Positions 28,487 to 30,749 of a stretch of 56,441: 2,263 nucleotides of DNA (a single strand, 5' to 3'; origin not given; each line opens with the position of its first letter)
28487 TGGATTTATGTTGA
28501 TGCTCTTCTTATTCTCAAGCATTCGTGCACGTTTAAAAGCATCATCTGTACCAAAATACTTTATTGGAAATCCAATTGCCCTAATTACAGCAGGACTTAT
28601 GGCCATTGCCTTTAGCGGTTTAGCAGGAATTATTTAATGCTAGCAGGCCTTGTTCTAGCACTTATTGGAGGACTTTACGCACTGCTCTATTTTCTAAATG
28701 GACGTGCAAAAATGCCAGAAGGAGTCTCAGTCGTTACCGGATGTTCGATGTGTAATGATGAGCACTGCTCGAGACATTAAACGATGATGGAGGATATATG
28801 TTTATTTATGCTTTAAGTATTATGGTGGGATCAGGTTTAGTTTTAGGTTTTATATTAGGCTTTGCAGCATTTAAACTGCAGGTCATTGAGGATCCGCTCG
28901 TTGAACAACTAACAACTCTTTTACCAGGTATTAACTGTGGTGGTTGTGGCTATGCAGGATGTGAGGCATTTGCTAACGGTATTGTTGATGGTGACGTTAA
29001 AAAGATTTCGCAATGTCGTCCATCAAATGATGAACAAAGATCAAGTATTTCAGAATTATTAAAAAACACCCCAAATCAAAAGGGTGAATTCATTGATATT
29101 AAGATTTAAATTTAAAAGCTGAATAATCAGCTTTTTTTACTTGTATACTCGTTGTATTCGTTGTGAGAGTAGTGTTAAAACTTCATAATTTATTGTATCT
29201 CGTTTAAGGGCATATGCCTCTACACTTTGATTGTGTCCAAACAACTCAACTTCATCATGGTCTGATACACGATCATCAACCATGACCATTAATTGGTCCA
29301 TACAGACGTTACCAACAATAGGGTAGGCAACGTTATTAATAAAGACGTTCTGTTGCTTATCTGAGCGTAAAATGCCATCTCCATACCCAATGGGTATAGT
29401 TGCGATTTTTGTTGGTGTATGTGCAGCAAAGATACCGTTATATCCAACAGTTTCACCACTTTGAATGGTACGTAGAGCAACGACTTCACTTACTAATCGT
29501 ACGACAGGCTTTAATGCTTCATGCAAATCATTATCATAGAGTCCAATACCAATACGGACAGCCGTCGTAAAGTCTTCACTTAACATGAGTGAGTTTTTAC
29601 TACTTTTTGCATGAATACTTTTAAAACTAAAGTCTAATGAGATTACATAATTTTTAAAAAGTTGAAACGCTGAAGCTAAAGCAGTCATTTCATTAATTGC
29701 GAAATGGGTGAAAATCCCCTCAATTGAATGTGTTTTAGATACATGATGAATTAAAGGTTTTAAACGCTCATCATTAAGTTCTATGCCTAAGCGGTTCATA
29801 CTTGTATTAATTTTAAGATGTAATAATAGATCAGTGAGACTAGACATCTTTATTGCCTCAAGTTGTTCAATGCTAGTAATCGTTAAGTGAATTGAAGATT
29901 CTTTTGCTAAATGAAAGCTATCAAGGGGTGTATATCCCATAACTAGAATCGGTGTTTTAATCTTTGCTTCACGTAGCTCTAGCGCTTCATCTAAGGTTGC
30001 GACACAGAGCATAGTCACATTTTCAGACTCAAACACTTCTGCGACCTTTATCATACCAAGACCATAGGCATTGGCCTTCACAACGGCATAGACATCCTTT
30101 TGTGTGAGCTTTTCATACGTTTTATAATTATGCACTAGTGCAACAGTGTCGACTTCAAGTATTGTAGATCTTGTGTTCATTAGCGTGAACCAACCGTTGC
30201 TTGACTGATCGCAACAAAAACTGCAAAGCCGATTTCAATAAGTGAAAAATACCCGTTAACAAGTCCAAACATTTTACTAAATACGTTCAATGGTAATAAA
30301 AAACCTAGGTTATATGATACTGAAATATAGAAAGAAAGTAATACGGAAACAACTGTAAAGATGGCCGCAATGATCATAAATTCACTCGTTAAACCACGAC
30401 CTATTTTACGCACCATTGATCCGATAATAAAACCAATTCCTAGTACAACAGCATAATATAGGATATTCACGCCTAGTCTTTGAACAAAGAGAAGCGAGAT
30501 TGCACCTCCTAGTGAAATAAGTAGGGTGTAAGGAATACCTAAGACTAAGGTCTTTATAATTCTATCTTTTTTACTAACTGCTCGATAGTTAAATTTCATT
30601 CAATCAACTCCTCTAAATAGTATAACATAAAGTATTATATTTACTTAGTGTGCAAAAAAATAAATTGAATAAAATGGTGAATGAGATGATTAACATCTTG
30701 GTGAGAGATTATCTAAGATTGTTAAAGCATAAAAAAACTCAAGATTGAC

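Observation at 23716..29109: Re-wired Rnf operon: three extracytoplasmic FMN-binding modules, a Cys-rich micro-protein and a minimal RnfB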

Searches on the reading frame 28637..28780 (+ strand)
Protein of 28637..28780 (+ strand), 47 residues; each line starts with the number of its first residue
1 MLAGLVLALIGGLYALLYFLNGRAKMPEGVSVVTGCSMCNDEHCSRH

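Call 3: search_protein_families(library=pfam, proteins=[window:28637-28780:+], max_evalue=0.1)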
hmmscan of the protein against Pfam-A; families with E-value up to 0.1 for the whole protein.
window:28637-28780:+ (47 aa): 0 families

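Call 4: search_protein_families(library=ncbifam, proteins=[window:28637-28780:+], max_evalue=0.1)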
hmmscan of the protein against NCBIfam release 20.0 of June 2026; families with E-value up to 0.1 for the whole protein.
window:28637-28780:+ (47 aa): 1 family
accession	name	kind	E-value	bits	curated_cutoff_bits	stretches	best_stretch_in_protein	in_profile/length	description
NF045534.1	small_EYxxD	equivalog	0.098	12.4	29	0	7-23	13-29/37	EYxxD motif small membrane protein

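Call 31: search_protein_families(library=pfam, alignment_id=A1, max_evalue=1)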
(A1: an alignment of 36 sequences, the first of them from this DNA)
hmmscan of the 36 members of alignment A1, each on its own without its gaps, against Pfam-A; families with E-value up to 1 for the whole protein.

A. member 1, seq(47 aa): 0 families

B. families by the number of members that match (of 36 scanned): 21 families
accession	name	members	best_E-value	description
PF12669.12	FeoB_associated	5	0.0058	FeoB-associated Cys-rich membrane protein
PF11346.13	DUF3149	2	0.011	Protein of unknown function (DUF3149)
PF05562.16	WCOR413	1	0.00065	Cold acclimation protein WCOR413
PF16142.10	DUF4850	1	0.0067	Domain of unknown function (DUF4850)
PF11137.13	DUF2909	1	0.023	Protein of unknown function (DUF2909)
PF09716.15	ETRAMP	1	0.032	Malarial early transcribed membrane protein (ETRAMP)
PF07010.17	Endomucin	1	0.038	Endomucin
PF03672.18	UPF0154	1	0.042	Uncharacterised protein family (UPF0154)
PF00397.32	WW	1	0.079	WW domain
PF11337.13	DUF3139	1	0.081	Protein of unknown function (DUF3139)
PF02404.20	SCF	1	0.084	Stem cell factor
PF03994.20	DUF350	1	0.092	Domain of Unknown Function (DUF350)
PF06522.17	B12D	1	0.11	NADH-ubiquinone reductase complex 1 MLRQ subunit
PF00737.25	PsbH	1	0.12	Photosystem II 10 kDa phosphoprotein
PF14937.11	DUF4500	1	0.12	Domain of unknown function (DUF4500)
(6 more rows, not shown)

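Call 32: search_protein_families(library=ncbifam, alignment_id=A1, max_evalue=1)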
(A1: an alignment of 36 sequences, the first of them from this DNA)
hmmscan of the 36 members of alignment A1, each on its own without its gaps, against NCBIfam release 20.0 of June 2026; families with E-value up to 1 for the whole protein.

A. member 1, seq(47 aa): 1 family
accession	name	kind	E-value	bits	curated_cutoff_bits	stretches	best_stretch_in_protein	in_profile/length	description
NF045534.1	small_EYxxD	equivalog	0.098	12.4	29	1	7-23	13-29/37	EYxxD motif small membrane protein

B. families by the number of members that match (of 36 scanned): 8 families
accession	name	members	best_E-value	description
NF033233.1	twin_helix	1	0.022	twin transmembrane helix small protein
NF002728.1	PRK02624.1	1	0.045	photosystem II reaction center phosphoprotein PsbH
NF041023.1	PP0621_fam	1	0.056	PP0621 family protein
NF008299.0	PRK11087.1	1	0.095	oxidative stress defense protein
NF045534.1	small_EYxxD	1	0.098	EYxxD motif small membrane protein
NF011852.0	PRK15324.1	1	0.13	EscJ/YscJ/HrcJ family type III secretion inner membrane ring protein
NF041664.1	RNAP_arch_Epp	1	0.2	transcription elongation factor subunit Spt4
NF045529.2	Heimdall-CTERM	1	0.66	Heimdall-CTERM domain-containing surface protein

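Call 33: find_homologous_proteins(query=A1, max_evalue=0.001)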
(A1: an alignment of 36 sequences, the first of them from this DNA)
Query A1 (36 sequences) (47 aa, profile of the alignment): 253 proteins with E <= 0.001 among 1624 candidates; the best 120 are listed.
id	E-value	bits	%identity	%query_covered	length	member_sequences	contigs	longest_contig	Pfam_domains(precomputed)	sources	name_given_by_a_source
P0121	1.4e-21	94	35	100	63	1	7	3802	-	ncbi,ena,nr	ncbi:MAG: hypothetical protein HUJ56_08250 [Erysipelotrichaceae bacterium]|nr:hypothetical protein [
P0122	1.7e-21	93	40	100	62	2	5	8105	-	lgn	-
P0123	2.3e-21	93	29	100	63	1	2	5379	-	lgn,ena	-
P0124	7.9e-21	91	38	100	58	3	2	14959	-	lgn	-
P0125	9.7e-21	91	43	96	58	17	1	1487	-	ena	-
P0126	1.2e-20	91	29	100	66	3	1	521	-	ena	-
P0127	1.6e-20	90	44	66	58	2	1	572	-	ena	-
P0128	1.6e-20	90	38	66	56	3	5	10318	-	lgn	-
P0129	1.7e-20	90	32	100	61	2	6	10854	-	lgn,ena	-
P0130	1.9e-20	90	27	100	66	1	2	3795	-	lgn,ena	-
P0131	2.5e-20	90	27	91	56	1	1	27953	-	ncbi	-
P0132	2.8e-20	89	38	96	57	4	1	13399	-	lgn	-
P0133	4.9e-20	89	40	100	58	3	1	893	-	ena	-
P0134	7.4e-20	88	27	100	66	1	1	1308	-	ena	-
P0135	1.1e-19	88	29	100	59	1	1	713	-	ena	-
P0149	3.2e-19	86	30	100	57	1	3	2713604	-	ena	-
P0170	1.6e-18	84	35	96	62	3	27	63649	-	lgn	-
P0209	2.2e-17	80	34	100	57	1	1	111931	-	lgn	-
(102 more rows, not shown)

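Call 52: search_solved_structures(query=A1, max_evalue=10, show_alignments=2)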
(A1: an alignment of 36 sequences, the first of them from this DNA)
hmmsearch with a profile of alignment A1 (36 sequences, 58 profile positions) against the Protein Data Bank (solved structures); distinct sequences matched with E-value up to 10: 1.
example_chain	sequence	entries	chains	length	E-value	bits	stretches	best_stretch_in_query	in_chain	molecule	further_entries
5jtn_E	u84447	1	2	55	1.9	11.5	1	20-37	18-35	Alkaline phosphatase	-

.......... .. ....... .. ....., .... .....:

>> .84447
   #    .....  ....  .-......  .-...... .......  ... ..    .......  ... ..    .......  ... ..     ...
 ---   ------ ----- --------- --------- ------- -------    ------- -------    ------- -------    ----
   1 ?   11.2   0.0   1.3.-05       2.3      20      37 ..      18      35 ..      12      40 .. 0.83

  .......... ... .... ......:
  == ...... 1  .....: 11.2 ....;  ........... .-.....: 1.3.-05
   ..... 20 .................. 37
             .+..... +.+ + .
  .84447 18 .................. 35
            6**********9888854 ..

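Call 72: search_protein_representatives(alignment_id=A5)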
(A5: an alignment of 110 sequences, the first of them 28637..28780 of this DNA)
Query: 110 sequences, 59 profile positions. Proteins with E-value up to 0.001 (for the whole library): 424; up to 1e-10: 120; up to 1e-30: 0. The best 150 are listed.
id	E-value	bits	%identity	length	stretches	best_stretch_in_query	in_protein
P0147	6.6e-24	99.4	-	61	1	2-58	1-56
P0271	8.4e-21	89.4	-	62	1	3-57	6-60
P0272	4.9e-20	87.0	-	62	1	3-55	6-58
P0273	2.0e-19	85.0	-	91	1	2-57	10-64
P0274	3.2e-19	84.4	-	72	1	5-59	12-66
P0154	4.2e-19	84.0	-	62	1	2-56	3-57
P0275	6.3e-19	83.4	-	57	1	2-57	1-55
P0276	6.4e-19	83.4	-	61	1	2-55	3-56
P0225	2.0e-18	81.8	-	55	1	3-56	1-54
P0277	2.9e-18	81.3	-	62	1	3-57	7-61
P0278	5.3e-18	80.5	-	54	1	3-55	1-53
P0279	5.7e-18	80.4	-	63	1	2-57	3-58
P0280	6.4e-18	80.2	-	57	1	1-58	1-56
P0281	1.0e-17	79.5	-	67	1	2-58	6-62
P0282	1.3e-17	79.2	-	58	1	3-51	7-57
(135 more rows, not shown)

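Call 73: find_encoding_contigs(protein=P0149, flank=6000, max_places=1)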
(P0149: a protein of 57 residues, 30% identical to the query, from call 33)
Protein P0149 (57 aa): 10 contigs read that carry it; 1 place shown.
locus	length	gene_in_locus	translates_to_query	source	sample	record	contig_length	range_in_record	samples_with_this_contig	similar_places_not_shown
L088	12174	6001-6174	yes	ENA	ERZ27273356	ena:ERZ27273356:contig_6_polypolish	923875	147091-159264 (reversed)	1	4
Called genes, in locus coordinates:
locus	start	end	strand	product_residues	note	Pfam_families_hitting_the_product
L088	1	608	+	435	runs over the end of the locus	PF01938:TRAM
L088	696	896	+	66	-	-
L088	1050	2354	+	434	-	PF13375:RnfC_N, PF01512:Complex1_51K, PF10531:SLBB, PF13534:Fer4_17 (faint), PF13237:Fer4_10 (weak), PF14697:Fer4_21 (weak), PF12838:Fer4_7, PF13187:Fer4_9 (weak), +4 more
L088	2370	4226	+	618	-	PF03116:NQR2_RnfD_RnfE, PF04205:FMN_bind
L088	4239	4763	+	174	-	PF04205:FMN_bind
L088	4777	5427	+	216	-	PF02508:Rnf-Nqr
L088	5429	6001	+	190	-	PF02508:Rnf-Nqr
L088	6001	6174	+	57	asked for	-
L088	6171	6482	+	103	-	PF04060:FeS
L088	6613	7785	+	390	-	PF00753:Lactamase_B, PF19583:ODP, PF12724:Flavodoxin_5 (weak)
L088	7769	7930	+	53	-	PF00301:Rubredoxin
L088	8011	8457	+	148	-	PF12802:MarR_2 (weak)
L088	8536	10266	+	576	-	PF00664:ABC_membrane, PF00005:ABC_tran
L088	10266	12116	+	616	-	PF00664:ABC_membrane, PF00005:ABC_tran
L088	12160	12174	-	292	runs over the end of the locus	PF00126:HTH_1, PF03466:LysR_substrate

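Call 74: find_encoding_contigs(protein=P0209, flank=6000, max_places=1)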
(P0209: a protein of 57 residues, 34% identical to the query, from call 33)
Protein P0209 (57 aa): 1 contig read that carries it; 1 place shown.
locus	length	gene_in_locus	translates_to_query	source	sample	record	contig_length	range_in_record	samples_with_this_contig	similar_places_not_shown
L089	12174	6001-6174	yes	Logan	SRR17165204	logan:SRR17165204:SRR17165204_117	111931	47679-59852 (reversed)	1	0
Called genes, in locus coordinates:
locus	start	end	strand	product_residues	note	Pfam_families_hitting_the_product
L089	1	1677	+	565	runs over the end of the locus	PF02878:PGM_PMM_I, PF02879:PGM_PMM_II, PF02880:PGM_PMM_III, PF00408:PGM_PMM_IV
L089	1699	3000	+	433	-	PF13375:RnfC_N, PF01512:Complex1_51K, PF10531:SLBB, PF13187:Fer4_9 (faint), PF12838:Fer4_7 (weak), PF13183:Fer4_8 (weak), PF13237:Fer4_10 (weak), PF13534:Fer4_17 (weak), +3 more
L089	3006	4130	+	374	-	PF03116:NQR2_RnfD_RnfE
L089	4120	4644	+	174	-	-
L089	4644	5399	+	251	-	PF02508:Rnf-Nqr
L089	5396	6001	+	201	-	PF02508:Rnf-Nqr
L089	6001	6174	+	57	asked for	-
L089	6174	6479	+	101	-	PF04060:FeS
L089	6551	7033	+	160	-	PF03773:ArsP_1 (weak)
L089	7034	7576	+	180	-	PF03773:ArsP_1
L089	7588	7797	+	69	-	-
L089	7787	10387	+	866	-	PF01326:PPDK_N, PF00391:PEP-utilizers, PF02896:PEP-utilizers_C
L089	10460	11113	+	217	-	PF03167:UDG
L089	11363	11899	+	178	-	PF07155:ECF-ribofla_trS (weak), PF12822:ECF_trnsprt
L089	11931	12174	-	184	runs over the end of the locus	PF03358:FMN_red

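Call 75: find_encoding_contigs(protein=P0170, flank=6000, max_places=1)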
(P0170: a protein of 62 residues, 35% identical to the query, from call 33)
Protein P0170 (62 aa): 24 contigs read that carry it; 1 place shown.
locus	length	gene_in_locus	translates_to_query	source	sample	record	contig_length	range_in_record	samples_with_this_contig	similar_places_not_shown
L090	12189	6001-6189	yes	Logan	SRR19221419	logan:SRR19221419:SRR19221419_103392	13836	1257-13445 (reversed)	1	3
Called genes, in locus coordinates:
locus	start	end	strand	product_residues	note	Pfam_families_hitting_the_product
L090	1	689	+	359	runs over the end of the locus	?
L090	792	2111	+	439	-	PF13375:RnfC_N, PF01512:Complex1_51K, PF10531:SLBB, PF13534:Fer4_17 (faint), PF13183:Fer4_8 (weak), PF13237:Fer4_10 (weak), PF12838:Fer4_7 (weak), PF13187:Fer4_9 (weak), +1 more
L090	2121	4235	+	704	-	PF03116:NQR2_RnfD_RnfE, PF04205:FMN_bind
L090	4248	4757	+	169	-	PF04205:FMN_bind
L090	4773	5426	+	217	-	PF02508:Rnf-Nqr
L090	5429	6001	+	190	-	PF02508:Rnf-Nqr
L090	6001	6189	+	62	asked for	-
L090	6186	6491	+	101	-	PF04060:FeS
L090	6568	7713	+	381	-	PF02424:ApbE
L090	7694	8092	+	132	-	PF07009:NusG_II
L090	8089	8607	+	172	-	PF07456:Hpre_diP_synt_I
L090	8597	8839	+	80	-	PF12637:TSCPD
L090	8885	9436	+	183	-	PF13302:Acetyltransf_3, PF00583:Acetyltransf_1 (weak)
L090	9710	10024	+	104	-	-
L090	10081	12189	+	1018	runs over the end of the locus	PF02811:PHP, PF07733:DNA_pol3_alpha, PF17657:DNA_pol3_finger, PF14579:HHH_6, PF01336:tRNA_anti-codon, PF13742:tRNA_anti_2 (faint)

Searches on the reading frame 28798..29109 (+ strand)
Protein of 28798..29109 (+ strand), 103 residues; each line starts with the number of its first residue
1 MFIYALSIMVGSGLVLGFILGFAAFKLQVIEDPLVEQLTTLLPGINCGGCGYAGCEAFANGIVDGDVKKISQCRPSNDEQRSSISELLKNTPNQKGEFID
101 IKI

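Call 3: search_protein_families(library=pfam, proteins=[window:28798-29109:+], max_evalue=0.1)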
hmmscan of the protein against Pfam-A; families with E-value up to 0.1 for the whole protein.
window:28798-29109:+ (103 aa): 1 family
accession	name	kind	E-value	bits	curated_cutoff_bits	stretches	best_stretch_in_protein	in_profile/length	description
PF04060.18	FeS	-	1.6e-12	47.4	23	1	42-75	1-33/33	Putative Fe-S cluster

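Call 4: search_protein_families(library=ncbifam, proteins=[window:28798-29109:+], max_evalue=0.1)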
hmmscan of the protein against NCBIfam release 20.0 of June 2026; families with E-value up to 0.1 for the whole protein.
window:28798-29109:+ (103 aa): 15 families
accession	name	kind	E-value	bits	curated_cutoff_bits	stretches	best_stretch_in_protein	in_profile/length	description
NF003475.0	PRK05113.1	equivalog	1.5e-21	77.1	203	1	3-94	5-94/190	electron transport complex subunit RsxB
TIGR01944.1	rnfB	subfamily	8.7e-21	74.3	68.7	1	3-94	5-94/190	RnfABCDGE type electron transport complex subunit B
NF005503.0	PRK07118.1-2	equivalog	5.6e-18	65.2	252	1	3-89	3-89/292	RnfABCDGE type electron transport complex subunit B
NF005505.0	PRK07118.1-4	equivalog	6.1e-17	62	378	1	2-80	7-84/265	Fe-S cluster domain-containing protein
NF041836.1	rnfB_Methano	equivalog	1e-16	61.2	445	1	2-87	7-91/265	Rnf electron transport complex subunit RnfB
NF005506.0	PRK07118.1-5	equivalog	2e-14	53.7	388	1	2-76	6-79/279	Fe-S cluster domain-containing protein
NF005504.0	PRK07118.1-3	equivalog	3.9e-14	52.7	437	1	4-89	6-91/293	Fe-S cluster domain-containing protein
NF006446.0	PRK08764.1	equivalog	5.3e-10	39.3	220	1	32-91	6-64/139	Rnf electron transport complex subunit RnfB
NF005415.0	PRK06991.1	equivalog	1e-08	35.2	281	1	33-90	6-62/284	electron transport complex subunit RsxB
NF003195.0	PRK04165.1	equivalog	2e-07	30.3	306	1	40-88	10-57/450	acetyl-CoA decarbonylase/synthase complex subunit gamma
NF004859.0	PRK06214.1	equivalog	6.9e-06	25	432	1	33-91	87-144/539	sulfite reductase subunit alpha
NF011065.0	PRK14494.1-4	equivalog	0.00042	19.7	287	1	34-74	155-194/244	putative molybdopterin-guanine dinucleotide biosynthesis protein MobB/FeS domain-containing protein protein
NF011063.0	PRK14494.1-2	equivalog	0.00077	19.2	258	1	38-75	138-174/227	putative molybdopterin-guanine dinucleotide biosynthesis protein MobB/FeS domain-containing protein protein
NF011064.0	PRK14494.1-3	equivalog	0.00087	18.7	418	1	34-75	152-191/244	putative molybdopterin-guanine dinucleotide biosynthesis protein MobB/FeS domain-containing protein protein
NF011062.0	PRK14494.1-1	equivalog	0.012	15.2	323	1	44-69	149-173/231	putative molybdopterin-guanine dinucleotide biosynthesis protein MobB/FeS domain-containing protein protein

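Call 47: search_solved_structures(query=window:28798-29109:+, max_evalue=0.01, show_alignments=2)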
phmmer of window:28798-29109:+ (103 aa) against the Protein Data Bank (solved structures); distinct sequences matched with E-value up to 0.01: 5.
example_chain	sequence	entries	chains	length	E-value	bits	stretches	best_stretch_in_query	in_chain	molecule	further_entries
7zc6_B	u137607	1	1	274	6.4e-13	52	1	8-69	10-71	RnfB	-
9eri_B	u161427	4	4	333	2.5e-10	43.7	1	7-86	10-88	Na(+)-translocating ferredoxin:NAD(+) oxidoreductase complex subunit B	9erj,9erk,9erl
8ahx_B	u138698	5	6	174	2.8e-10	43.6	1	9-76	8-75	Ion-translocating oxidoreductase complex subunit B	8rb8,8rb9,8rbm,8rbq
5h7b_A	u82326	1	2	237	0.0018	21.7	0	76-98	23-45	Immunoglobulin G-binding protein A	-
5h7a_C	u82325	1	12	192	0.006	20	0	76-98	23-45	Immunoglobulin G-binding protein A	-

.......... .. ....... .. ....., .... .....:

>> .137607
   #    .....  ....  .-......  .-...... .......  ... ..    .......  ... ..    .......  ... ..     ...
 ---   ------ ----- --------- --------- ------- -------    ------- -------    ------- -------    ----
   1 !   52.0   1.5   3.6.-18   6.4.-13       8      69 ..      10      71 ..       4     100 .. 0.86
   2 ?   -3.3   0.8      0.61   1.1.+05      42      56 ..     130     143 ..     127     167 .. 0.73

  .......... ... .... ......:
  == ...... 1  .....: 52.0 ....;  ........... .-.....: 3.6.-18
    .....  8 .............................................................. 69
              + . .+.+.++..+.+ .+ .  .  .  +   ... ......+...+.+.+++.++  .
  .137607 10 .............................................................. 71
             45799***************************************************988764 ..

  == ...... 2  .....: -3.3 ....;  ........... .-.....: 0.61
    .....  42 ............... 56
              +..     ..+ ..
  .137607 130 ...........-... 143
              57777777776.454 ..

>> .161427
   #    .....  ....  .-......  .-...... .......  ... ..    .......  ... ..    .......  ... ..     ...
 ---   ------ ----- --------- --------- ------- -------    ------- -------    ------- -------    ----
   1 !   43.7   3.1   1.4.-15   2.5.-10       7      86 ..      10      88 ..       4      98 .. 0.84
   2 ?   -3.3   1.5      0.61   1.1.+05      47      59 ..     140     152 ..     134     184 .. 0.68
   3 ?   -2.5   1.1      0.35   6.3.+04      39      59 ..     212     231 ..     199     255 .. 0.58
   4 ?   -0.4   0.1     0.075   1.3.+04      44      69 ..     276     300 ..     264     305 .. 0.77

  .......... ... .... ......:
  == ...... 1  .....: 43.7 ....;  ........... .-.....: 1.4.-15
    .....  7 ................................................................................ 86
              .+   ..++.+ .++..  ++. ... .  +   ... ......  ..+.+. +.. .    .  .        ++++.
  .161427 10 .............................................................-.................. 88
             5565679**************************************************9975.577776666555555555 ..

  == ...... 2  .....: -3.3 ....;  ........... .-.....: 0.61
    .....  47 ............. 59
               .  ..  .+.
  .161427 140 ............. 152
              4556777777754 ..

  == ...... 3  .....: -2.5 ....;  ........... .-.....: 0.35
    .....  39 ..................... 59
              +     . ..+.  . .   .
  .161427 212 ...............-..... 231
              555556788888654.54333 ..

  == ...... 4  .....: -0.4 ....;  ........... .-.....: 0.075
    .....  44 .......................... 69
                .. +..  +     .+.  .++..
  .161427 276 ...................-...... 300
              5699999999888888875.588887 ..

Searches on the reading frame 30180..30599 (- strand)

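Call 38: search_protein_families(library=pfam, proteins=[window:30180-30599:-], max_evalue=0.01)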
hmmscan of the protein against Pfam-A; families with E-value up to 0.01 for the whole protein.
window:30180-30599:- (139 aa): 1 family
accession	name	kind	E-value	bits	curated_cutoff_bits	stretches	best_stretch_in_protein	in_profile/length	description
PF06836.17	DUF1240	-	0.0022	19.1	24.3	1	42-95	14-67/95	Protein of unknown function (DUF1240)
